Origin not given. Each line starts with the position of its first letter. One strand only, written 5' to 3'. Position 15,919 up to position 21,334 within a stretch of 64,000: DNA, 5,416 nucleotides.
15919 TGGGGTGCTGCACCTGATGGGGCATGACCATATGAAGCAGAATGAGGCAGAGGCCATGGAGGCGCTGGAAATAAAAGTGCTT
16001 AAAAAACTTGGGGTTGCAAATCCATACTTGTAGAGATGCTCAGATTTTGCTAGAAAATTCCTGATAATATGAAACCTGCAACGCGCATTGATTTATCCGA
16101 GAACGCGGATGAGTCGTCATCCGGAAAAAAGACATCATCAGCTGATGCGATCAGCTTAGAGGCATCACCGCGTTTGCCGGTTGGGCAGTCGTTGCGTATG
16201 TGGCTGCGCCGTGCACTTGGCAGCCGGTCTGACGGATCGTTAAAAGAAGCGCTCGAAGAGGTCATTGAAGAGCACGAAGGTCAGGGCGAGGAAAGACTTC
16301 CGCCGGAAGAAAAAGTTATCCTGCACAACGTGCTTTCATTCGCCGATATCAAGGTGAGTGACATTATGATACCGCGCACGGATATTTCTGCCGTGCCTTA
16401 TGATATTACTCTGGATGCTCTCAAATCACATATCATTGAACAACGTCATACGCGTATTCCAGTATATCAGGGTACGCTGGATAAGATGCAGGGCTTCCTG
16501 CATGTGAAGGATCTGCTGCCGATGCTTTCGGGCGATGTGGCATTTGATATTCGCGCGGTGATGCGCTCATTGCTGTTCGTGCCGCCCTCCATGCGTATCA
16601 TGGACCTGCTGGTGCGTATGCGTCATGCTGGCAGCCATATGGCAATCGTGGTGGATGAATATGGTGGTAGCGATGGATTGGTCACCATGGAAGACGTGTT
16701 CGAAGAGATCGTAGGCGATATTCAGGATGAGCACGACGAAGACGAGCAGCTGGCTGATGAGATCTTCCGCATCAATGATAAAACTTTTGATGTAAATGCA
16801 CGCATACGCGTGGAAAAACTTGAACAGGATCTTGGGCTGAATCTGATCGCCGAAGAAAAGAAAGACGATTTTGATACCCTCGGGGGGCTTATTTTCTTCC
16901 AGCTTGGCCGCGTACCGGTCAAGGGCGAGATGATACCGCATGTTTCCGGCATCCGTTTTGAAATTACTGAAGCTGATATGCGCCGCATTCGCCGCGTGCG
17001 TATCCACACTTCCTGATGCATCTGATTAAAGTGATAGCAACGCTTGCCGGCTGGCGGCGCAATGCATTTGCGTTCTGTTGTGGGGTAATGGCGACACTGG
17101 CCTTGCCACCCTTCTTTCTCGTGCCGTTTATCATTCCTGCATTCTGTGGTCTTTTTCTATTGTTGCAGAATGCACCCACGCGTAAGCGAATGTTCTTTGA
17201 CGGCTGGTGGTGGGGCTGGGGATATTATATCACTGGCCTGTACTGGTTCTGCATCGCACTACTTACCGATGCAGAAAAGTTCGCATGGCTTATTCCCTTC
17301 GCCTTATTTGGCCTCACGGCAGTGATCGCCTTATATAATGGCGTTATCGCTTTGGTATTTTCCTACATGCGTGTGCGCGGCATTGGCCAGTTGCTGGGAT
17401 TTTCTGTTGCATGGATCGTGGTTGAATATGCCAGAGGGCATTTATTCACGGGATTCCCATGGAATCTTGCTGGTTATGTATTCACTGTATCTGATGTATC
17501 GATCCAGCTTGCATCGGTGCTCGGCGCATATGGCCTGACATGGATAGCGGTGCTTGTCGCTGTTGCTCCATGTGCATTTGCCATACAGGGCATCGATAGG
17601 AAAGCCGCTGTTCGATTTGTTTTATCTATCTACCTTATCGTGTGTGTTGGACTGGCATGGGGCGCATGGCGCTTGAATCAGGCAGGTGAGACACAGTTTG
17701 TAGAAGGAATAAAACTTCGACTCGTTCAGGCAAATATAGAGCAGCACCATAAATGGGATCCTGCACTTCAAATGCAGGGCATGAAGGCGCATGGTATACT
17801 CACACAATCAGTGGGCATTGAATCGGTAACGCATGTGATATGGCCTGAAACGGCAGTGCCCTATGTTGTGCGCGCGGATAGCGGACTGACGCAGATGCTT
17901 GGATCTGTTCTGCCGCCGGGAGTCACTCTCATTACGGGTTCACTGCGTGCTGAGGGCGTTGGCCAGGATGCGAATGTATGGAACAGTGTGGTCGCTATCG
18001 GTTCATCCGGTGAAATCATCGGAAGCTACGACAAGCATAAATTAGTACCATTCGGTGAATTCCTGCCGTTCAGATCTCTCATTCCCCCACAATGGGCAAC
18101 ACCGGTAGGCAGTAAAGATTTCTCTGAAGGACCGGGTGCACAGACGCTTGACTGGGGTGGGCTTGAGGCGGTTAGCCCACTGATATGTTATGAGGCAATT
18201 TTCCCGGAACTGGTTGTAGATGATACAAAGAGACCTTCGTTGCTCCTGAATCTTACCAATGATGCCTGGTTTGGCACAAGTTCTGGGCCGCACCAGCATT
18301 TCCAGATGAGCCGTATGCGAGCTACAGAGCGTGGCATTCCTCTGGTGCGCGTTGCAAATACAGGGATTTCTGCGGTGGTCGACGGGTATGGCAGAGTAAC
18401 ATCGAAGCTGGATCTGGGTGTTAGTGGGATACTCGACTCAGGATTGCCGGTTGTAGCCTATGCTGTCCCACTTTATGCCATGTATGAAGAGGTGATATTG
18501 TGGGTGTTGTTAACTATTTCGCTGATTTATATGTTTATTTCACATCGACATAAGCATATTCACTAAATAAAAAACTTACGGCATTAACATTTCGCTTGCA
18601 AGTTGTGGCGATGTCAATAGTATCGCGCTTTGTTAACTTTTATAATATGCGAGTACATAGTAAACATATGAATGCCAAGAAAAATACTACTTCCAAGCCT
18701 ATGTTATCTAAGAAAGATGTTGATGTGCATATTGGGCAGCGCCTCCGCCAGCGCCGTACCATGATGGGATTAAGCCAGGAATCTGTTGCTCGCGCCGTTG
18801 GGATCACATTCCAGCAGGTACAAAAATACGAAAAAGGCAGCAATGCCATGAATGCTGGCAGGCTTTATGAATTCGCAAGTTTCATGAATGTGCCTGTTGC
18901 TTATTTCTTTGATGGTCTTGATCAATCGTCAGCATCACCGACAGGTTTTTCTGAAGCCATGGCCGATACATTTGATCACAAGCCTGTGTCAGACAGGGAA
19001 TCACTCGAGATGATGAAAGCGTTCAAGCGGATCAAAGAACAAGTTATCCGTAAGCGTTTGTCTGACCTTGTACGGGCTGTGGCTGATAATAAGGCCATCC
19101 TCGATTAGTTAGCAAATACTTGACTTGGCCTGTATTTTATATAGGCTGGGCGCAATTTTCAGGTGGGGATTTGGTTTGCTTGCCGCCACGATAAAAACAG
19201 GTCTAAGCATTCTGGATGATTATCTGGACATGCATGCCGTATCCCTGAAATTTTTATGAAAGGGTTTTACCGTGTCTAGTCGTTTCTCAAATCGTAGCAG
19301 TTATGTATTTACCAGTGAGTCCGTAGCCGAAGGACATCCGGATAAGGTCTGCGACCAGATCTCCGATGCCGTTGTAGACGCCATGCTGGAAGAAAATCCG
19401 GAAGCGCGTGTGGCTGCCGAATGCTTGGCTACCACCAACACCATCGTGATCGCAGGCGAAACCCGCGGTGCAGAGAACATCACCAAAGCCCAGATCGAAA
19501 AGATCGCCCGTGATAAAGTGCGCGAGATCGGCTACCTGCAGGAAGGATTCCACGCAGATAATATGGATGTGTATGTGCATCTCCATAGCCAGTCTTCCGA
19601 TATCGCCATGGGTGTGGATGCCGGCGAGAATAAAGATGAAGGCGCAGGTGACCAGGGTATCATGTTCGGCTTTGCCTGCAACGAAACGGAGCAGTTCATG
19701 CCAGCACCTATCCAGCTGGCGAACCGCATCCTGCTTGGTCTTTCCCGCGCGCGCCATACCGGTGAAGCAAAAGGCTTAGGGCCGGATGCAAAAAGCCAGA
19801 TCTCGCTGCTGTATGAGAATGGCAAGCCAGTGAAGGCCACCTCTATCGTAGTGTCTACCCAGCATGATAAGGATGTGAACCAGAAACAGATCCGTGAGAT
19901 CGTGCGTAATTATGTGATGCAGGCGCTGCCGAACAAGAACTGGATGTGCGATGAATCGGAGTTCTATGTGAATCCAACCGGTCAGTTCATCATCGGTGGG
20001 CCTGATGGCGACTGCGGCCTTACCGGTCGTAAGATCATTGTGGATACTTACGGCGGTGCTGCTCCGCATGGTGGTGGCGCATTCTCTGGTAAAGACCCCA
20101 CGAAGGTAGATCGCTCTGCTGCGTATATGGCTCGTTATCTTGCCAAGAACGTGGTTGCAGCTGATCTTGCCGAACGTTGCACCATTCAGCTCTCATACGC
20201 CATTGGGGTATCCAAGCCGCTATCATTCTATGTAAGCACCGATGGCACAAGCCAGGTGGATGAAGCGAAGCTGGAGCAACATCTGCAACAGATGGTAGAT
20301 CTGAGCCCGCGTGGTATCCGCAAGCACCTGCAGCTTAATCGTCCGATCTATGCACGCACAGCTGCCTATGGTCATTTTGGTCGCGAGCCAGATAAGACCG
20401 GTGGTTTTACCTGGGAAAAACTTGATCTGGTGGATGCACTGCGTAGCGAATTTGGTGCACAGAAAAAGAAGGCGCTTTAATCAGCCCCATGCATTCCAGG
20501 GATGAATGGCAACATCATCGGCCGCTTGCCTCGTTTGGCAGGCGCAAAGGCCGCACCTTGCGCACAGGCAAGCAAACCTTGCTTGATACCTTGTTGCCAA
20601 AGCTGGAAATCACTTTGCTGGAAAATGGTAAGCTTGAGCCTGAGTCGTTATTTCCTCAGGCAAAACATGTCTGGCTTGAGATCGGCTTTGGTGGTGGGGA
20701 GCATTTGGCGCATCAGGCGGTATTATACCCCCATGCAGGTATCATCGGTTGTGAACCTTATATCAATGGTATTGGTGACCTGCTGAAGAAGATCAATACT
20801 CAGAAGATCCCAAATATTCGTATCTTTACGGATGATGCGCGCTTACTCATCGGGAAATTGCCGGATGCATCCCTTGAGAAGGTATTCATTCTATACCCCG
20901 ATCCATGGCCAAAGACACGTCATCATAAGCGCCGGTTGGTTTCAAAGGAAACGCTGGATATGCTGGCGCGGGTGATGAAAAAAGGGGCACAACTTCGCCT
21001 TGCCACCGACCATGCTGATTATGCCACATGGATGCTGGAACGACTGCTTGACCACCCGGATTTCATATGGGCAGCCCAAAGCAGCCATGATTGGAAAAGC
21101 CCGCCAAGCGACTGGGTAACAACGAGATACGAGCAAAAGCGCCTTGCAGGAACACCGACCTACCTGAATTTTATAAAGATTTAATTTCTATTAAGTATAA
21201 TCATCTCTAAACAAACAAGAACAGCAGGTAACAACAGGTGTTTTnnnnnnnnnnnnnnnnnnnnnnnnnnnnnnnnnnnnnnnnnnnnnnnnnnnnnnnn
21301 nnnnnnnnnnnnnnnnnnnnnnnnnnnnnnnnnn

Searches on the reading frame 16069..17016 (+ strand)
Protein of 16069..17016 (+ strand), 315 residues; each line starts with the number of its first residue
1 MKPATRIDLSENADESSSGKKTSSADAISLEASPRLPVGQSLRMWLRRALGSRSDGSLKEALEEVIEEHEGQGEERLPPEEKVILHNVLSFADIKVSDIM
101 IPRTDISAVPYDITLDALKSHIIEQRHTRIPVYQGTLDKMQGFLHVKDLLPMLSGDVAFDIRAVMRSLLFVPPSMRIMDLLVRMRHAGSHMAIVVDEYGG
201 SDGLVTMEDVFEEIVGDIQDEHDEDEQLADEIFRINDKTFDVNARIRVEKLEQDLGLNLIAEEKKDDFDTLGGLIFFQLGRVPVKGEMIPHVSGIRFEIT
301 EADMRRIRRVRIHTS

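Call 46: search_protein_families(library=pfam, proteins=[window:16069-17016:+], max_evalue=0.0001)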
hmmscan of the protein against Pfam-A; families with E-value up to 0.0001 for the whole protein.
window:16069-17016:+ (315 aa): 2 families
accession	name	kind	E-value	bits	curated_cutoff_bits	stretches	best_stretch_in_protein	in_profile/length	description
PF03471.22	CorC_HlyC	-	8.8e-19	67.7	27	1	234-313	2-78/81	Transporter associated domain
PF00571.33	CBS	-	3.4e-12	47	24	1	163-215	3-56/57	CBS domain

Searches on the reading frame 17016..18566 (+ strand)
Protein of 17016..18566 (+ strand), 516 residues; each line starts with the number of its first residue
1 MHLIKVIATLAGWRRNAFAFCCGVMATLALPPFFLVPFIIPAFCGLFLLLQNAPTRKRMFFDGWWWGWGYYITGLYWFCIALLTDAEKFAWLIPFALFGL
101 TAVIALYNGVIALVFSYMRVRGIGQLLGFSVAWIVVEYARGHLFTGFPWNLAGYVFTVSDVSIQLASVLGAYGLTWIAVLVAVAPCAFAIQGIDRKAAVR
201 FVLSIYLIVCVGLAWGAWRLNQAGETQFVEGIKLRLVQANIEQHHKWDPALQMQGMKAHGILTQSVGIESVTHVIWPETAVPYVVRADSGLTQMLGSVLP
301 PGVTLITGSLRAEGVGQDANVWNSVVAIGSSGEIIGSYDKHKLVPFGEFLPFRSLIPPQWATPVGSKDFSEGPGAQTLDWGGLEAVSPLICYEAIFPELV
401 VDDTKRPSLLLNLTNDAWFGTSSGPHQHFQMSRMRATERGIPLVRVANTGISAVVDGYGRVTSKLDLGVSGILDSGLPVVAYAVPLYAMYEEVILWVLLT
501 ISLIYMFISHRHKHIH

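Call 15: search_protein_families(library=pfam, proteins=[window:17016-18566:+], max_evalue=0.001)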
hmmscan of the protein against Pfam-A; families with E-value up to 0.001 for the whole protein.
window:17016-18566:+ (516 aa): 2 families
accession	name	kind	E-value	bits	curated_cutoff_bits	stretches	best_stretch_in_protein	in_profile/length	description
PF20154.4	LNT_N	-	2.4e-28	99.8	27.1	1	23-183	2-158/159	Apolipoprotein N-acyltransferase N-terminal domain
PF00795.27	CN_hydrolase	-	5e-24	85.5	23.2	1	235-473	3-242/256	Carbon-nitrogen hydrolase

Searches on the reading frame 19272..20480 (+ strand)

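Call 46: search_protein_families(library=pfam, proteins=[window:19272-20480:+], max_evalue=0.0001)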
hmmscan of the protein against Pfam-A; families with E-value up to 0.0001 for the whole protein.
window:19272-20480:+ (402 aa): 3 families
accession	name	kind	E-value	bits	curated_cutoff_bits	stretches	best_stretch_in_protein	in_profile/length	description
PF02773.21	S-AdoMet_synt_C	-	5.6e-67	224.4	25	1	241-383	1-138/138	S-adenosylmethionine synthetase, C-terminal domain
PF02772.21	S-AdoMet_synt_M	-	2.8e-40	137.6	29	1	123-239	2-120/120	S-adenosylmethionine synthetase, central domain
PF00438.25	S-AdoMet_synt_N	-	2.7e-35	121.3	33.1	1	11-108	2-98/99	S-adenosylmethionine synthetase, N-terminal domain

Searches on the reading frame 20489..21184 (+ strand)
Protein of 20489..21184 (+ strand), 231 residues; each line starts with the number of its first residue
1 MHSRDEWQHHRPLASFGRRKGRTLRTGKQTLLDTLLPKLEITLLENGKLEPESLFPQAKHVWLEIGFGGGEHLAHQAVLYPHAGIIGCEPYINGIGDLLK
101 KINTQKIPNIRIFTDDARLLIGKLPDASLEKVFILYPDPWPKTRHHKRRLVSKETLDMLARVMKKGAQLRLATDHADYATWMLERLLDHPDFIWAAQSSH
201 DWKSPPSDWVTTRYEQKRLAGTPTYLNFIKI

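Call 46: search_protein_families(library=pfam, proteins=[window:20489-21184:+], max_evalue=0.0001)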
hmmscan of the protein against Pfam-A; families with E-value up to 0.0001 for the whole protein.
window:20489-21184:+ (231 aa): 1 family
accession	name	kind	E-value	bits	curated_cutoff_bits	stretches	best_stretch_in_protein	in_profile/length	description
PF02390.23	Methyltransf_4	-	5.2e-44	150.2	24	1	60-218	3-163/173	Putative methyltransferase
